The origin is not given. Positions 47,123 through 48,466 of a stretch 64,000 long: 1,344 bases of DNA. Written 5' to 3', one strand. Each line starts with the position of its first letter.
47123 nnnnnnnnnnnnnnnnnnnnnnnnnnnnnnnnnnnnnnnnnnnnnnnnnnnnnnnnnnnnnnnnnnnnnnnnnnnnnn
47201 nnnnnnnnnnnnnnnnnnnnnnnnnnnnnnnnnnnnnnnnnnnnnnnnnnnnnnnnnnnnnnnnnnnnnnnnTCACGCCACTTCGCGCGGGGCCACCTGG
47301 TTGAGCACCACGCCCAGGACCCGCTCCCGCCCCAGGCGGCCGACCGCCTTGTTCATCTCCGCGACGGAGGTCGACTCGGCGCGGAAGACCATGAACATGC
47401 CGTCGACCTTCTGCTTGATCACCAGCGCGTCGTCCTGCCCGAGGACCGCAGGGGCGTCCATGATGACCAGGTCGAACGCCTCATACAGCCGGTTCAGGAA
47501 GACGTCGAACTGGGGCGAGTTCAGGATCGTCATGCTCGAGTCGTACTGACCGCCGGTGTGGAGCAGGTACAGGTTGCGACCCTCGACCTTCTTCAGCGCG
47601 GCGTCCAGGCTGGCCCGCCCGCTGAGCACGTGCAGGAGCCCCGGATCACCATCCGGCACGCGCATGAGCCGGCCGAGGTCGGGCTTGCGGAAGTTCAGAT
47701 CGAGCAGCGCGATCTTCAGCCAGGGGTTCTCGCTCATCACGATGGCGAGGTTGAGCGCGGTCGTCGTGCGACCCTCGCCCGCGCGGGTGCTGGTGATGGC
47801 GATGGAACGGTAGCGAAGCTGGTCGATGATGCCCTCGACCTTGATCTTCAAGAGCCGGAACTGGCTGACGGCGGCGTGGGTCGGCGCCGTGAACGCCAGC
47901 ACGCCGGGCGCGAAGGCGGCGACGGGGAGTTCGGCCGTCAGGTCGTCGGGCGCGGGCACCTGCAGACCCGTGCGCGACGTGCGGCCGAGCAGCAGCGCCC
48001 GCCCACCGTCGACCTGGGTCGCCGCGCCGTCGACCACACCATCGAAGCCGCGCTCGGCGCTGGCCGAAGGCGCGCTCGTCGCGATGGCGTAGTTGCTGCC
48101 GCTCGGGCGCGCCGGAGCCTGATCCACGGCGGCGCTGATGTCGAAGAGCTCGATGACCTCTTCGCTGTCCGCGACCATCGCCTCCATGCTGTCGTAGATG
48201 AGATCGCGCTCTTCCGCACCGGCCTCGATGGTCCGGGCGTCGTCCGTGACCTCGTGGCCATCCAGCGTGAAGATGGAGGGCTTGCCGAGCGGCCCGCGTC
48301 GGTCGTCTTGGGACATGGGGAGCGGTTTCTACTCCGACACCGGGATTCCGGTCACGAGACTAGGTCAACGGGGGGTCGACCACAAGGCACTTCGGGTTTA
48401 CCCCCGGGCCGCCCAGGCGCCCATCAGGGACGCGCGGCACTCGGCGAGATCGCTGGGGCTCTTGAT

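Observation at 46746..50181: Unusual rlmE operon: rlmE, then a UDP-sugar pyrophosphorylase (UDPGP), then a BY-kinase-like ATPase with Walker-A Lys->Arg and no Tyr tail, then a Cys-rich lipoprotein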

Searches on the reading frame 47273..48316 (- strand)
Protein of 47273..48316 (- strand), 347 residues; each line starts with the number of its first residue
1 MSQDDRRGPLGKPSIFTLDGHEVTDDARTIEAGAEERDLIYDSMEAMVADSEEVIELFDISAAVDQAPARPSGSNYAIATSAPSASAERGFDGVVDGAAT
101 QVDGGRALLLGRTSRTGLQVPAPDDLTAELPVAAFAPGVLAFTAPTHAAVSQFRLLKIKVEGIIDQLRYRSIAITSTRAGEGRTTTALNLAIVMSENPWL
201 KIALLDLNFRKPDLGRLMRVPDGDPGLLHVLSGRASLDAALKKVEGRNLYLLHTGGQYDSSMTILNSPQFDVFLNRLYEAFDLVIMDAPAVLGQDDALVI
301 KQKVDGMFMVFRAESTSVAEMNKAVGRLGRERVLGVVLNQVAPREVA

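Call 5: search_protein_families(library=pfam, proteins=[window:47273-48316:-], max_evalue=0.01)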
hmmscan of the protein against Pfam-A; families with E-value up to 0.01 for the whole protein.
window:47273-48316:- (347 aa): 3 families
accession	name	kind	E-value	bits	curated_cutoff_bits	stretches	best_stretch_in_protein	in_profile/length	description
PF10609.15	ParA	-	1.1e-05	25.4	27.1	1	171-339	5-173/246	NUBPL iron-transfer P-loop NTPase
PF01656.29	CbiA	-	5.5e-05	23.6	25.4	1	172-344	1-86/125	CobQ/CobB/MinD/ParA nucleotide binding domain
PF13614.12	AAA_31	-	5.6e-05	23.6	27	1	170-293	2-130/177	AAA domain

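Call 6: search_protein_families(library=ncbifam, proteins=[window:47273-48316:-], max_evalue=0.01)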
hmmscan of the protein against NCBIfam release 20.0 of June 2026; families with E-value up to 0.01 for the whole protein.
window:47273-48316:- (347 aa): 12 families
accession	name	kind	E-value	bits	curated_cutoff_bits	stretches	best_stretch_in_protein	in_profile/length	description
TIGR03018.1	pepcterm_TyrKin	hypoth_equivalog_domain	8.9e-26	90.5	230.65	1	144-339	6-207/207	XrtA-associated tyrosine autokinase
TIGR01007.1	eps_fam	subfamily_domain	2.2e-25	89.4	108.05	1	169-342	17-191/204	polysaccharide biosynthesis tyrosine autokinase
TIGR03029.1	EpsG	equivalog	4.2e-22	78.6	313.8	1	167-340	101-274/274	chain length determinant protein tyrosine kinase EpsG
NF008568.0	PRK11519.1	equivalog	2.1e-16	59.2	1068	1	139-344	496-701/720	tyrosine-protein kinase Wzc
TIGR01005.1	eps_transp_fam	subfamily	5.6e-16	57.9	411.7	1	124-345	503-722/754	exopolysaccharide transport protein family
TIGR01969.1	minD_arch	subfamily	3.9e-14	52.4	201.75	1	170-342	1-171/251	cell division ATPase MinD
NF007350.0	PRK09841.1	equivalog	1.3e-13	50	1248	1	140-342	502-704/726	tyrosine-protein kinase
TIGR01968.1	minD_bact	equivalog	1.4e-10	40.9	212.9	1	171-332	3-162/261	septum site-determining protein MinD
NF041136.1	MrpORP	equivalog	0.0019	17.5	450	0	171-221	7-56/365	iron-sulfur cluster carrier protein MrpORP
NF047398.1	AAA_KGGVGR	domain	0.0046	17.3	90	0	171-236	4-70/190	KGGVGR-motif variant AAA ATPase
NF041546.1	ParA_partition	equivalog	0.006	16.2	180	0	172-207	2-36/203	ParA family partition ATPase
NF011944.0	PRK15415.1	equivalog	0.0072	15.7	173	0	5-85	115-195/269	propanediol utilization microcompartment protein PduB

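Call 10: find_homologous_proteins(query=window:47273-48316:-, max_evalue=0.00001)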
Query window:47273-48316:- (347 aa): 56 proteins with E <= 0.00001 among 8000 candidates.
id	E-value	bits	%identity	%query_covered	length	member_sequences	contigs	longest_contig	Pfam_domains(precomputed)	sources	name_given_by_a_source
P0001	1.6e-215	733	98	100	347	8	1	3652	PF10609.16,PF01656.30,PF13614.13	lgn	-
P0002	2.0e-193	660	88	100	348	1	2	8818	PF10609.16,PF01656.30,PF13614.13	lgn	-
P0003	2.9e-186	636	85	100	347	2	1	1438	PF10609.16,PF01656.30,PF13614.13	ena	-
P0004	1.0e-174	599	79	100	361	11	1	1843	PF10609.16,PF13614.13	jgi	-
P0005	2.7e-168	577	77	100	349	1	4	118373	-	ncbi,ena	-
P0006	1.3e-143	496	70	96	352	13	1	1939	PF10609.16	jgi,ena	-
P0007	6.1e-133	461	65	100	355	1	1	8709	PF10609.16,PF01656.30,PF13614.13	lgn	-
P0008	2.5e-129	449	65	95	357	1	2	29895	PF10609.16,PF01656.30,PF13614.13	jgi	jgi:capsular exopolysaccharide synthesis family protein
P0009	3.2e-128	446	64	99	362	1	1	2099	PF10609.16,PF01656.30,PF13614.13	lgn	-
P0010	1.0e-126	441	62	97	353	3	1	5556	PF10609.16,PF01656.30,PF13614.13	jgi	jgi:capsular exopolysaccharide synthesis family protein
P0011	9.7e-118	411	59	94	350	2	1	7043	PF10609.16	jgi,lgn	jgi:Mrp family chromosome partitioning ATPase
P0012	1.0e-115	405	58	100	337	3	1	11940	PF10609.16,PF13614.13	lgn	-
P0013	5.4e-115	402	61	90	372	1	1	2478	PF10609.16,PF13614.13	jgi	-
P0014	6.4e-100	353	56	89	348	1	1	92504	PF10609.16,PF13614.13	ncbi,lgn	ncbi:MAG: CpsD/CapB family tyrosine-protein kinase [Bradymonadia bacterium]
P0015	1.8e-96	341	52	89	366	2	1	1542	-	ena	-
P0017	2.1e-91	325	53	89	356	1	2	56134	-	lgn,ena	-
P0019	1.1e-69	253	56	63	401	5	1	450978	PF13614.13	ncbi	ncbi:MAG: CpsD/CapB family tyrosine-protein kinase [Bradymonadia bacterium]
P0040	1.6e-19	89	37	54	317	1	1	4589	-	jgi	jgi:Mrp family chromosome partitioning ATPase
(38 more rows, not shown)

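Call 13: find_encoding_contigs(protein=P0005, flank=8000, max_places=3)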
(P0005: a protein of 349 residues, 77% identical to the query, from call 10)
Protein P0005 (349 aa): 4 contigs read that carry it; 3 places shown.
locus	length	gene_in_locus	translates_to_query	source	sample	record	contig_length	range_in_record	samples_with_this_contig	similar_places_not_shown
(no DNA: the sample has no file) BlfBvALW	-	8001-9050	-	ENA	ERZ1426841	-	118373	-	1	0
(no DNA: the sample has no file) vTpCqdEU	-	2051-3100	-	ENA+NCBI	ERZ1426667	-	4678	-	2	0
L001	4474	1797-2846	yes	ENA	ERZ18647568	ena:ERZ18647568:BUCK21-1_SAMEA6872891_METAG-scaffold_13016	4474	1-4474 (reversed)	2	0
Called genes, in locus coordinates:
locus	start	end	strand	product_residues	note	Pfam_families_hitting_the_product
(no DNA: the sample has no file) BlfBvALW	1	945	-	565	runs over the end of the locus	PF05157:MshEN, PF00437:T2SSE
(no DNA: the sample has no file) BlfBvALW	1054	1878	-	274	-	PF08501:Shikimate_dh_N, PF01488:Shikimate_DH (weak)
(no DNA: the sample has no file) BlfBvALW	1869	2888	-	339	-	PF06574:FAD_syn, PF01687:Flavokinase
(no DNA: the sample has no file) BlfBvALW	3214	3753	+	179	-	-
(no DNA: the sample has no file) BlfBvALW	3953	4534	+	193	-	PF07963:N_methyl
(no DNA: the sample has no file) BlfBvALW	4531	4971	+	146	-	-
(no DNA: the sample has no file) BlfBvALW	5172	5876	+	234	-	PF20582:UPF0758_N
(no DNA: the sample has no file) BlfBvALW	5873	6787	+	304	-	PF11213:DUF3006, PF13489:Methyltransf_23 (faint), PF01728:FtsJ, PF13847:Methyltransf_31, PF13649:Methyltransf_25 (weak)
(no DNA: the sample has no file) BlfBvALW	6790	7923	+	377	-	PF01704:UDPGP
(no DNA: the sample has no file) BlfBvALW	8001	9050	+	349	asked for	-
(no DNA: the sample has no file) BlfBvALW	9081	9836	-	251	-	PF02661:Fic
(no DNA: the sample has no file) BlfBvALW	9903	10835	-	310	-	PF01063:Aminotran_4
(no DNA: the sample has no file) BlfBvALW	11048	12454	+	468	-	PF00483:NTP_transferase, PF12804:NTP_transf_3, PF25084:LbH_EIF2B (weak), PF25087:GMPPB_C, PF00132:Hexapep, PF14602:Hexapep_2 (weak)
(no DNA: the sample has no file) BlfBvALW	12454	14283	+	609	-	PF13522:GATase_6, PF13537:GATase_7, PF01380:SIS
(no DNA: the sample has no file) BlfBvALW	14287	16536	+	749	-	PF00580:UvrD-helicase, PF13245:AAA_19, PF13604:AAA_30 (faint), PF13361:UvrD_C, PF13538:UvrD_C_2 (weak)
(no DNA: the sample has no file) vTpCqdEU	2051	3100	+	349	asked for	-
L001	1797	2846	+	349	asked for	-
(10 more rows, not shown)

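Call 14: find_encoding_contigs(protein=P0019, flank=8000, max_places=2)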
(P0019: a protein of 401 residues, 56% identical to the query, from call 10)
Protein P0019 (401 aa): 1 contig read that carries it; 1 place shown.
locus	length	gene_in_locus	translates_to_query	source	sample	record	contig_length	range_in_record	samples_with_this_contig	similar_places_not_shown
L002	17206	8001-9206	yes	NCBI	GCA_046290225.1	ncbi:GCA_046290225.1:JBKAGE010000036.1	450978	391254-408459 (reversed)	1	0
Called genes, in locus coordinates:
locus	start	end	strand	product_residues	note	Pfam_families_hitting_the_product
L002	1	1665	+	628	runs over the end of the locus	PF16736:sCache_like (faint), PF00672:HAMP (weak), PF26769:HAMP_PhoQ (weak), PF13188:PAS_8 (faint), PF00512:HisKA, PF02518:HATPase_c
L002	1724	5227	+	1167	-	PF00069:Pkinase, PF07714:PK_Tyr_Ser-Thr, PF13191:AAA_16, PF07719:TPR_2 (faint), PF13374:TPR_10 (faint), PF13424:TPR_12 (weak)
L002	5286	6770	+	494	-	-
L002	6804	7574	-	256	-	-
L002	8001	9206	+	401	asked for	PF13614:AAA_31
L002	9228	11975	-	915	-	PF14516:AAA_35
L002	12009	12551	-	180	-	-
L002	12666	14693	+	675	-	PF26549:Tricorn_N (faint), PF07676:PD40 (faint), PF00561:Abhydrolase_1 (faint), PF20434:BD-FAE (faint), PF00326:Peptidase_S9, PF01738:DLH (weak)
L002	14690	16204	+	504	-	-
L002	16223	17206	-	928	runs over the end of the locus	PF01751:Toprim, PF01131:Topoisom_bac, PF13368:Toprim_C_rpt, PF07382:HC2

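Call 15: find_encoding_contigs(protein=P0014, flank=8000, max_places=2)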
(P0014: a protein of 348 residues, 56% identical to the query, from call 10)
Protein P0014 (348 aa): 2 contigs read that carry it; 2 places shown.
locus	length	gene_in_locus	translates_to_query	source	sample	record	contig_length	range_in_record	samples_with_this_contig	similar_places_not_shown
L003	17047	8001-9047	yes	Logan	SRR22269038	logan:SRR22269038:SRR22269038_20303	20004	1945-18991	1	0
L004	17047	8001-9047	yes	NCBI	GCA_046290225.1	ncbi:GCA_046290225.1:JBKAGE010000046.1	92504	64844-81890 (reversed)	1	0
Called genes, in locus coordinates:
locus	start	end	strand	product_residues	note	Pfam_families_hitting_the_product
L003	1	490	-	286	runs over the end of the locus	PF06574:FAD_syn, PF01687:Flavokinase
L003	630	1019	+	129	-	-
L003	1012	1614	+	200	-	-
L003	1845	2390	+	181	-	PF07963:N_methyl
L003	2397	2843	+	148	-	-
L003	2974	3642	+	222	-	PF20582:UPF0758_N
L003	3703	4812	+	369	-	PF01704:UDPGP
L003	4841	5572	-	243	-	-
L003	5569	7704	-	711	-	PF26550:Tricorn_2nd (faint), PF00400:WD40 (faint), PF23381:Beta-prop_IFT122_1st (faint), PF23414:Beta-prop_EML_2 (faint), PF25173:Beta-prop_WDR3_1st (faint), PF25174:Beta-prop_THOC3 (faint)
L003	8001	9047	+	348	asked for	PF10609:ParA (weak), PF13614:AAA_31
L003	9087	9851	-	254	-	-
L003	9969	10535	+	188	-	-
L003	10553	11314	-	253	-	PF02661:Fic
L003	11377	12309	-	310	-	PF01063:Aminotran_4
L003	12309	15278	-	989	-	PF03710:GlnE, PF08335:GlnD_UR_UTase, PF03710:GlnE, PF08335:GlnD_UR_UTase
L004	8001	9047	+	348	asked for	PF10609:ParA (weak), PF13614:AAA_31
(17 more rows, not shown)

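Call 16: find_encoding_contigs(protein=P0017, flank=8000, max_places=2)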
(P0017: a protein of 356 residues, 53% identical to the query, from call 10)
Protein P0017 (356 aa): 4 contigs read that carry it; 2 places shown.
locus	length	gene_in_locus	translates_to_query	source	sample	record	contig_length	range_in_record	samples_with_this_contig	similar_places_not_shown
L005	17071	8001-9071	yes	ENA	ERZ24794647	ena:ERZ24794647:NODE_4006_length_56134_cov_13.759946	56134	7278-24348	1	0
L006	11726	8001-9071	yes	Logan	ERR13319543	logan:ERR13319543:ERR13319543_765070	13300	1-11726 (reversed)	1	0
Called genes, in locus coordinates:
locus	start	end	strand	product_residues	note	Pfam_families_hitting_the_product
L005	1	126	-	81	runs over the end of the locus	-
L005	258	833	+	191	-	-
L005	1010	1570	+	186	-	PF07963:N_methyl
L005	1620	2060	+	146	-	-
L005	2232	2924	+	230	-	PF20582:UPF0758_N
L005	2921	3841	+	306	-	PF11213:DUF3006 (weak), PF01728:FtsJ, PF13847:Methyltransf_31 (faint)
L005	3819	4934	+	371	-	PF01704:UDPGP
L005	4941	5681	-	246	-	-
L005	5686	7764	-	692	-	PF23381:Beta-prop_IFT122_1st (faint), PF07676:PD40 (faint)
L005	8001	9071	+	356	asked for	-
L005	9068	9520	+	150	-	-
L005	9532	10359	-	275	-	-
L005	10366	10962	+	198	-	-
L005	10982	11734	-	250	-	PF02661:Fic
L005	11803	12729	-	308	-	PF01063:Aminotran_4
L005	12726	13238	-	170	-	-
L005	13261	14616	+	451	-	PF00483:NTP_transferase, PF12804:NTP_transf_3, PF25084:LbH_EIF2B (faint), PF25087:GMPPB_C, PF00132:Hexapep (weak)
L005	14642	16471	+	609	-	PF13522:GATase_6, PF13537:GATase_7, PF01380:SIS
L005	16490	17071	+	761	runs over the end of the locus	PF00580:UvrD-helicase, PF13245:AAA_19, PF13604:AAA_30 (faint), PF13361:UvrD_C, PF13538:UvrD_C_2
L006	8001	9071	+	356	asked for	-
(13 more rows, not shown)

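Call 17: find_encoding_contigs(protein=P0008, flank=8000, max_places=2)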
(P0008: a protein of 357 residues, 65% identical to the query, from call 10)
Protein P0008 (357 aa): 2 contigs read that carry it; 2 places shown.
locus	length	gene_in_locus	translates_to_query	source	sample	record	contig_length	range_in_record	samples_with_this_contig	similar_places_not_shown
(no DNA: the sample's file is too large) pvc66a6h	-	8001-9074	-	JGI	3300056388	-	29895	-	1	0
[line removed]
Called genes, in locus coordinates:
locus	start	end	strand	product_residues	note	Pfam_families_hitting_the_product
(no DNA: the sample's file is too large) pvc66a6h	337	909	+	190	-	-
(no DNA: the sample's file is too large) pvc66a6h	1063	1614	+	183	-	PF07963:N_methyl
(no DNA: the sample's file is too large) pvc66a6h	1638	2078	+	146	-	-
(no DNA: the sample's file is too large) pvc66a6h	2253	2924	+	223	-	PF20582:UPF0758_N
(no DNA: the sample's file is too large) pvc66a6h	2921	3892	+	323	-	PF11213:DUF3006 (weak), PF13489:Methyltransf_23 (weak), PF01728:FtsJ, PF13847:Methyltransf_31, PF08241:Methyltransf_11 (weak), PF13649:Methyltransf_25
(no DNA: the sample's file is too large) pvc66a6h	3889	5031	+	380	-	PF01704:UDPGP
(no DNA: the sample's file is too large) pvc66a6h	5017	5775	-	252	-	-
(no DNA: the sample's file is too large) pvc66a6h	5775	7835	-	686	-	PF00400:WD40 (faint), PF23381:Beta-prop_IFT122_1st (faint), PF25174:Beta-prop_THOC3 (faint)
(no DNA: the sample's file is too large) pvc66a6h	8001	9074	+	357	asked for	PF10609:ParA, PF13614:AAA_31, PF01656:CbiA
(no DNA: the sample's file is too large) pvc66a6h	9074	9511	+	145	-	-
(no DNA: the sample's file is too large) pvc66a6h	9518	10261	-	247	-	-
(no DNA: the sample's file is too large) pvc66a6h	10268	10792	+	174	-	-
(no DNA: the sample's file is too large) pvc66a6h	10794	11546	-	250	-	PF02661:Fic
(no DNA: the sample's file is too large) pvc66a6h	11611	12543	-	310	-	PF01063:Aminotran_4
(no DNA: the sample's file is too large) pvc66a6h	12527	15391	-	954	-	PF03710:GlnE, PF08335:GlnD_UR_UTase, PF03710:GlnE, PF08335:GlnD_UR_UTase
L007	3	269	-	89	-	?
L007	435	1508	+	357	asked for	PF10609:ParA, PF13614:AAA_31, PF01656:CbiA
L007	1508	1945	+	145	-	-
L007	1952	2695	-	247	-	-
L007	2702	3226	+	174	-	-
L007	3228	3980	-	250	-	PF02661:Fic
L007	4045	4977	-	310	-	PF01063:Aminotran_4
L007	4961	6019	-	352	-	?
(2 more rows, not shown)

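Call 19: search_protein_families(library=pfam, proteins=[L005:9068-9520:+, L007:1508-1945:+], max_evalue=10)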
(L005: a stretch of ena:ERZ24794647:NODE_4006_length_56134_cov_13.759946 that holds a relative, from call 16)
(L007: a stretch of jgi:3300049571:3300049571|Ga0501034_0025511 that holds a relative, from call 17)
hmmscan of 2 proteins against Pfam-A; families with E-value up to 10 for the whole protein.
L005:9068-9520:+ (150 aa): 0 families

L007:1508-1945:+ (145 aa): 0 families

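Call 31: find_related_loci(query=A3, collection=genome_contigs, flank=10000)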
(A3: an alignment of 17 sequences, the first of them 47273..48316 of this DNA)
Query A3 (347 aa) in genome_contigs; peptide patterns used: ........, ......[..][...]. (x = any residue, [..] = any of these).
20 stretches matched a pattern; 7 encode a relative of the query (tblastn E <= 1e-3); 7 distinct loci.
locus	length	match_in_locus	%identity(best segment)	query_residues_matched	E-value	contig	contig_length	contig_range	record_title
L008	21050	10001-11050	81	1-347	0e+0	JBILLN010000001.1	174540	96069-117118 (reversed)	MAG: Bradymonadia bacterium isolate ME2017-08-05_3300034118_group7_bin165 Rohwer_bin1474_scaffold_1_c1, whole genome sho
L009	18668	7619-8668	79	1-347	0e+0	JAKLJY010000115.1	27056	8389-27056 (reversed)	MAG: Myxococcota bacterium isolate MAG.78 MAG.78-NODE_115_length_27056_cov_6.396086, whole genome shotgun sequence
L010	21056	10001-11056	61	1-346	2e-135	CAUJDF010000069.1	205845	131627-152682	MAG: Myxococcota bacterium isolate KLAP118 genome assembly, contig: KLAP118_695543, whole genome shotgun sequence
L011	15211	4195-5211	71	13-346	7e-151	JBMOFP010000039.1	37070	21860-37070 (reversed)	MAG: Bradymonadia bacterium isolate Deming_bin.242 contig2164, whole genome shotgun sequence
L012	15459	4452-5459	58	1-346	7e-118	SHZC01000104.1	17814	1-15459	MAG: Myxococcales bacterium isolate Baikal-deep-G135 BACOMB-C15155, whole genome shotgun sequence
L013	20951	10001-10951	56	39-346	6e-108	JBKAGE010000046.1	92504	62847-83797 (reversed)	MAG: Bradymonadia bacterium isolate Ske_MAG24 Ske_MAG24_0046, whole genome shotgun sequence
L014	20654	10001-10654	56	129-346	4e-77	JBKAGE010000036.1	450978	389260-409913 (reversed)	MAG: Bradymonadia bacterium isolate Ske_MAG24 Ske_MAG24_0036, whole genome shotgun sequence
